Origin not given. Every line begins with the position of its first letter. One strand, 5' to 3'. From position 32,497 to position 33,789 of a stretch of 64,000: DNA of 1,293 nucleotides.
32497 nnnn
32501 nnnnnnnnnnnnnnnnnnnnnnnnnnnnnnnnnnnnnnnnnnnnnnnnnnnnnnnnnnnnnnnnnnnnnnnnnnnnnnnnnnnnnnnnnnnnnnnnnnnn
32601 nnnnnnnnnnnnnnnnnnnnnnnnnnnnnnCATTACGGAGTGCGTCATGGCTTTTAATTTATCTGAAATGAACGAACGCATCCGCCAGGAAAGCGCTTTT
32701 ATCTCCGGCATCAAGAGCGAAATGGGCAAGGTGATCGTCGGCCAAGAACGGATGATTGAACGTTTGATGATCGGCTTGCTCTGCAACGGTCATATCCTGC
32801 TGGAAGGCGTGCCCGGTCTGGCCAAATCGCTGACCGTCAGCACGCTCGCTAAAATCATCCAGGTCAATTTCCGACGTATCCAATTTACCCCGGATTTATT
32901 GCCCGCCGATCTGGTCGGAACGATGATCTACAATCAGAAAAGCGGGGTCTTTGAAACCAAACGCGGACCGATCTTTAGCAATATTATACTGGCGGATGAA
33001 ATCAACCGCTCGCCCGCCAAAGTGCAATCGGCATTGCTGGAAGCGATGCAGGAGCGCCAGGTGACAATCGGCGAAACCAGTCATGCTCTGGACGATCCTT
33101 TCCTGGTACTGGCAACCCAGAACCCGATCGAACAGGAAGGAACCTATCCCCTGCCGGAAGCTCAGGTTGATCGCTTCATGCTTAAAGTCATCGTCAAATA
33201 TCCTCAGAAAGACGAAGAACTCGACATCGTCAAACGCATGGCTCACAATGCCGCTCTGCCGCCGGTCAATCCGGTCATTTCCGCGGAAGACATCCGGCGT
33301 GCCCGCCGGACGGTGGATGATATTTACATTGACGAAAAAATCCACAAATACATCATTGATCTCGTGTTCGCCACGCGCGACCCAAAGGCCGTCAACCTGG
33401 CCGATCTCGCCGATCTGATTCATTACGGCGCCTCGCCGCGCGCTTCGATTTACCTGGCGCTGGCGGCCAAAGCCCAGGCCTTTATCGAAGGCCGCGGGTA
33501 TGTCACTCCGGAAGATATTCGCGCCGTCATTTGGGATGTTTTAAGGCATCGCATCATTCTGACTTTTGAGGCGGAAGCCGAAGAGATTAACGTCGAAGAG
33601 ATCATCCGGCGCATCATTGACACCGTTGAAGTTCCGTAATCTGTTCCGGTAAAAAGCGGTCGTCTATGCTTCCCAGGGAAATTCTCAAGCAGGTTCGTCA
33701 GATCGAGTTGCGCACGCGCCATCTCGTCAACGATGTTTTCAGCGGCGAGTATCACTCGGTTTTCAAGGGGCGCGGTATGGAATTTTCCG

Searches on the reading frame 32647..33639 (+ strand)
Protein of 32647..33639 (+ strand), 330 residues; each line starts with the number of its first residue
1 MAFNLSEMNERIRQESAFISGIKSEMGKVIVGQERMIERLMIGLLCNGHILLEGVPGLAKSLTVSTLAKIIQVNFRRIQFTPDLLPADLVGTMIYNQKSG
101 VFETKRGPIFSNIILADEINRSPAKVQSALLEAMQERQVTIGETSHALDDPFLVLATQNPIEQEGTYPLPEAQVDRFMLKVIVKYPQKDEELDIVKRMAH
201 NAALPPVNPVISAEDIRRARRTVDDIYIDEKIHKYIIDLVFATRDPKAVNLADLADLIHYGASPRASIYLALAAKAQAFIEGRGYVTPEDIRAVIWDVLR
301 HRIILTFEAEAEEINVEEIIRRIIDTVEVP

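Call 42: search_protein_families(library=pfam, proteins=[window:32647-33639:+], max_evalue=0.00001)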
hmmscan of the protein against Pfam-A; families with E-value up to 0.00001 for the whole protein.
window:32647-33639:+ (330 aa): 4 families
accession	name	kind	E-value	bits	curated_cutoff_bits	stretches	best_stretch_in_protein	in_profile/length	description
PF07726.17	AAA_3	-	6.7e-65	217.3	27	1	49-179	1-131/131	ATPase family associated with various cellular activities (AAA)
PF17863.7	AAA_lid_2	-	1.4e-21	76.4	22.7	1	257-323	8-74/74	AAA lid domain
PF20030.5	bpMoxR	-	2.1e-14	53.5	27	1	23-193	7-176/205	MoxR domain in the MoxR-vWA-beta-propeller ternary systems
PF07728.20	AAA_5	-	4.6e-14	53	22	1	49-177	1-139/139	AAA domain (dynein-related subfamily)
